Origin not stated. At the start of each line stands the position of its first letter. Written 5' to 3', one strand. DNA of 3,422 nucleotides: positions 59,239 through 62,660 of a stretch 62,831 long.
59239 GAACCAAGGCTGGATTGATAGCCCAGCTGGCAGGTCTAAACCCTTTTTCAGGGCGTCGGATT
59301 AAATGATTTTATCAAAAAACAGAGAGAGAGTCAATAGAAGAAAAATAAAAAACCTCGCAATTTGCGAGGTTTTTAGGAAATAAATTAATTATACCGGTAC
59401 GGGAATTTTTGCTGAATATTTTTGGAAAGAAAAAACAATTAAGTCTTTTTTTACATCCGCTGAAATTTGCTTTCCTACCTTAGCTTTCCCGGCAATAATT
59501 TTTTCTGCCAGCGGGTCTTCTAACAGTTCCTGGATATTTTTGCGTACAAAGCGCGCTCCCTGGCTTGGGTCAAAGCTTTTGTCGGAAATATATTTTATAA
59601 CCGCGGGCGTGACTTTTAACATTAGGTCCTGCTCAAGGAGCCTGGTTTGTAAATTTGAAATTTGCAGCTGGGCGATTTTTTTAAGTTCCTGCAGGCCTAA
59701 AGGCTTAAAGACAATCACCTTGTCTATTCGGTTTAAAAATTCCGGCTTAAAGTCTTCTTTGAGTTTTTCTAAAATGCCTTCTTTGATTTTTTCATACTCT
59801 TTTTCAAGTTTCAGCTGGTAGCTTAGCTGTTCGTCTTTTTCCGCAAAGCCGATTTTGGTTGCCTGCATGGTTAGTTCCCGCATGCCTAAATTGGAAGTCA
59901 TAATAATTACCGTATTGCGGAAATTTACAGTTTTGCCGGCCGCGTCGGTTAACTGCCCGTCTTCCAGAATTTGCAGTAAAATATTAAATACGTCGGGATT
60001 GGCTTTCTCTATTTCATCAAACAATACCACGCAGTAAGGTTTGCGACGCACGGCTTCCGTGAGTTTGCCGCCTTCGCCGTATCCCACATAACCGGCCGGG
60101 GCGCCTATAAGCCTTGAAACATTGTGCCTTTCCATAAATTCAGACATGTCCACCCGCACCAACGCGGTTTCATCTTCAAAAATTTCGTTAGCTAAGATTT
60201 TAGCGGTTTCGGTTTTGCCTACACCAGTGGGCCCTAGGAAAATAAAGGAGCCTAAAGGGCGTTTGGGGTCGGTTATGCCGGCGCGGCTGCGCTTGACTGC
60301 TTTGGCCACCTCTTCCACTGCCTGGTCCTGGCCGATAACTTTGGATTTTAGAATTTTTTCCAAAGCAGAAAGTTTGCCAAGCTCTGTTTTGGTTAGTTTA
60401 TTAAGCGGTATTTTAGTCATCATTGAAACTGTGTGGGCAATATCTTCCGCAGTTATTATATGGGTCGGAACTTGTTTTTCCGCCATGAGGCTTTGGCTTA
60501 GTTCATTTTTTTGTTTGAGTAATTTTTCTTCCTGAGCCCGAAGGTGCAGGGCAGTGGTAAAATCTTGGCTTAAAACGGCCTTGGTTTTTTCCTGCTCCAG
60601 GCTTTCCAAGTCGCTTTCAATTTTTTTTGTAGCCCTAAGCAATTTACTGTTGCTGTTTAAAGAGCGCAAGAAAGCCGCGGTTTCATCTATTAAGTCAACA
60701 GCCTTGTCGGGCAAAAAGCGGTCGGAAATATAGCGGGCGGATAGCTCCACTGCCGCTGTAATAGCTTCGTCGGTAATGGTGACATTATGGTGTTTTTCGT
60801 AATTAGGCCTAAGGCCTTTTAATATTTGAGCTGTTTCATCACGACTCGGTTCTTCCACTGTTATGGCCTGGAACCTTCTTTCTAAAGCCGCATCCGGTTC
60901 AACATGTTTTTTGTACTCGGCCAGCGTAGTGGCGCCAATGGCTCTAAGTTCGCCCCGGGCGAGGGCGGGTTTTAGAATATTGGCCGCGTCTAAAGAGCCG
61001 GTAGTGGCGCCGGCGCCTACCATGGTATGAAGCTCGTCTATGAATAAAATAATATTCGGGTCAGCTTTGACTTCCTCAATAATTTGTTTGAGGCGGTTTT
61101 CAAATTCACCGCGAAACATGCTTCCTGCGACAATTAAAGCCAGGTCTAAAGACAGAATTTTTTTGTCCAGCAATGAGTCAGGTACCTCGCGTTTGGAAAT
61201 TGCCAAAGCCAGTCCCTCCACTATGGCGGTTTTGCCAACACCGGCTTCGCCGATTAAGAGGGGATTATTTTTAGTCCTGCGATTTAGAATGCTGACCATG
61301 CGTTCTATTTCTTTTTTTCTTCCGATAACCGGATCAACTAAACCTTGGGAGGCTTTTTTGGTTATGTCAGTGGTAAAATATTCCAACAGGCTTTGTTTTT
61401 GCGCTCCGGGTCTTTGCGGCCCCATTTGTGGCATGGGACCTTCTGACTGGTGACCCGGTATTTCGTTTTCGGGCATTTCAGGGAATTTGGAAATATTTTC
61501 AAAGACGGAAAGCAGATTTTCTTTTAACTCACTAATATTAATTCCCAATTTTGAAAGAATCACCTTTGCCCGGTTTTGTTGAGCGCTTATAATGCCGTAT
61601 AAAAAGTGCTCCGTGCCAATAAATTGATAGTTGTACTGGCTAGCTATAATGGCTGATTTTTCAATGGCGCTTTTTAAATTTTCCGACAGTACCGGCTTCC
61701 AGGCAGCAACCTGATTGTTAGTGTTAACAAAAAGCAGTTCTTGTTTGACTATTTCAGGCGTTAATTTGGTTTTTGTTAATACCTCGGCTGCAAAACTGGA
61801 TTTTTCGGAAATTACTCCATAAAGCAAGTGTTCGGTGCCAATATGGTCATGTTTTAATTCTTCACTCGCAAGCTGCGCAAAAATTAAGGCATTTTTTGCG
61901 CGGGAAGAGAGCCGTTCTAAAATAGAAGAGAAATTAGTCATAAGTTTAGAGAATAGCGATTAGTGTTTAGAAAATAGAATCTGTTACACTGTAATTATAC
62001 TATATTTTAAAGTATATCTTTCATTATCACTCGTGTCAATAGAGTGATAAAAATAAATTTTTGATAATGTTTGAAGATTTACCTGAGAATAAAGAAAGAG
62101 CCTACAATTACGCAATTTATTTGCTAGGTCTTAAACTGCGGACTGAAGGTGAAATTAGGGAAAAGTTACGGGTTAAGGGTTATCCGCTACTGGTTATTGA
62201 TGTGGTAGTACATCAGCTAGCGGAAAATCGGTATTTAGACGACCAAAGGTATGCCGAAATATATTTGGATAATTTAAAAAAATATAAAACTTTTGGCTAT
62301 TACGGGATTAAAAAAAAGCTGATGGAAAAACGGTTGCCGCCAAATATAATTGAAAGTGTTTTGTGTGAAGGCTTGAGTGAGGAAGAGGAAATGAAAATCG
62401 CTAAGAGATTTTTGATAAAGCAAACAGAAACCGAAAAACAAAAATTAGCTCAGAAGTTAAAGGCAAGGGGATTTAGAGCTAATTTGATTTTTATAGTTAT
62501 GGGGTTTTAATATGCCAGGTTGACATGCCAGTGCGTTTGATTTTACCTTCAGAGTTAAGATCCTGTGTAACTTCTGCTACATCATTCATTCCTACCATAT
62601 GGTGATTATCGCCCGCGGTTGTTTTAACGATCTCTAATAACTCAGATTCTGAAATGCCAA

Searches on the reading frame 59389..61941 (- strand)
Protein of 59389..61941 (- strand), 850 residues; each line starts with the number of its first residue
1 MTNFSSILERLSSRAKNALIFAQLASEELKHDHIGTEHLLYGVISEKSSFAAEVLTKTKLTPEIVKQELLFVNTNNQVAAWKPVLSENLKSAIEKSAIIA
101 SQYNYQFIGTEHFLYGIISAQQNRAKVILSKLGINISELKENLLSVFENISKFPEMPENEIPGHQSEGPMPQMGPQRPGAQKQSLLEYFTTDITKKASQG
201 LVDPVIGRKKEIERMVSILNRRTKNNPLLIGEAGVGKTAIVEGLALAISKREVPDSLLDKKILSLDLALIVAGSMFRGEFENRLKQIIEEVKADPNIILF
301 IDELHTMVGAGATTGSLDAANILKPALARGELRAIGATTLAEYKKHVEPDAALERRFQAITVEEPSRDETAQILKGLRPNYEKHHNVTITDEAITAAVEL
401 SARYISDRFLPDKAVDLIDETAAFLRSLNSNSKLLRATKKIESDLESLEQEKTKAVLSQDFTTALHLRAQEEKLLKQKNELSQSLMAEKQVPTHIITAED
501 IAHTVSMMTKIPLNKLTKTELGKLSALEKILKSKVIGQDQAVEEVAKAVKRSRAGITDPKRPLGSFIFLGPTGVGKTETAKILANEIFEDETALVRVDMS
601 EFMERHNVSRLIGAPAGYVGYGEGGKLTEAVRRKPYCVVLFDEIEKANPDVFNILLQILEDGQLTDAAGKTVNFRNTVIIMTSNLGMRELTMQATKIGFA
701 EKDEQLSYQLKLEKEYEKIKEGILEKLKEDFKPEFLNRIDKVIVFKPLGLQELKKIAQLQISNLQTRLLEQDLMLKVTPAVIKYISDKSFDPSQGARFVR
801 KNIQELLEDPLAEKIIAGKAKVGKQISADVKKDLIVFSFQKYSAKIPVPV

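Call 9: search_protein_families(library=pfam, proteins=[window:59389-61941:-], max_evalue=0.001)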
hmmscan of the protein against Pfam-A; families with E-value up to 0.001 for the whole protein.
window:59389-61941:- (850 aa): 16 families
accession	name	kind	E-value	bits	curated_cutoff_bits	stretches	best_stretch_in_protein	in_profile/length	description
PF07724.20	AAA_2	-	9.3e-69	231.1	27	1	561-741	1-165/166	AAA domain (Cdc48 subfamily)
PF17871.7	AAA_lid_9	-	4.6e-31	107.3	22.8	1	366-468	1-101/104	AAA lid domain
PF00004.35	AAA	-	2.8e-24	86.5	21.2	2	228-358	2-124/131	ATPase family associated with various cellular activities (AAA)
PF02861.25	Clp_N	-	4.1e-20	72.1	20.7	2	22-69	1-48/53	Clp amino terminal domain, pathogenicity island component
PF10431.15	ClpB_D2-small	-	2.6e-19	69.5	21.9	1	748-826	1-79/81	C-terminal, D2-small domain, of ClpB protein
PF07728.20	AAA_5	-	2.4e-18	66.9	22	1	566-689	2-127/139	AAA domain (dynein-related subfamily)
PF13191.12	AAA_16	-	1.2e-10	42.6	32.6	1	205-251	2-51/167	AAA ATPase domain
PF00158.32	Sigma54_activat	-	4.4e-09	36.7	20.2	1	564-690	23-148/168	Sigma-54 interaction domain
PF13401.12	AAA_22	-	1.4e-08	35.5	27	0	565-661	7-110/130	AAA domain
PF20720.3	nSTAND3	-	5.3e-07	29.9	27.2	0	567-599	21-53/155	Novel STAND NTPase 3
PF12775.13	AAA_7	-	2.9e-06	27.4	25.8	0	566-613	36-83/181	P-loop containing dynein motor region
PF05496.18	RuvB_N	-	5.6e-05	23.4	27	0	534-587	8-57/159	Holliday junction DNA helicase RuvB P-loop domain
PF06309.17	Torsin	-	0.00019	22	27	1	523-591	15-81/127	Torsin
PF05673.19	DUF815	-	0.00023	20.8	23.8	0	216-304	45-116/249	Protein of unknown function (DUF815)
PF01078.27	Mg_chelatase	-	0.00053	19.9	20.3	0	614-712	86-185/207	Magnesium chelatase, subunit ChlI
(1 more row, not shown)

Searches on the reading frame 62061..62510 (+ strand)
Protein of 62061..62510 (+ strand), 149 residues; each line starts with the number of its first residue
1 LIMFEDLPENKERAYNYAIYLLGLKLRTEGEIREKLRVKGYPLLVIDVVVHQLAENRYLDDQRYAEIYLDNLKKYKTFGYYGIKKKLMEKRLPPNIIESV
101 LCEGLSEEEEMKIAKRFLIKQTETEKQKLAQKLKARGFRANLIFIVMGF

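Call 9: search_protein_families(library=pfam, proteins=[window:62061-62510:+], max_evalue=0.001)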
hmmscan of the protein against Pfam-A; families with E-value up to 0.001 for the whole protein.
window:62061-62510:+ (149 aa): 2 families
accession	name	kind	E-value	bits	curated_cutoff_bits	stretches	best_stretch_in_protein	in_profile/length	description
PF21982.2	RecX_HTH1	-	9e-17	61.2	26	1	14-53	1-40/40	RecX, first three-helix domain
PF02631.22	RecX_HTH2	-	9.6e-09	35.8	26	1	60-101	1-42/42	RecX, second three-helix domain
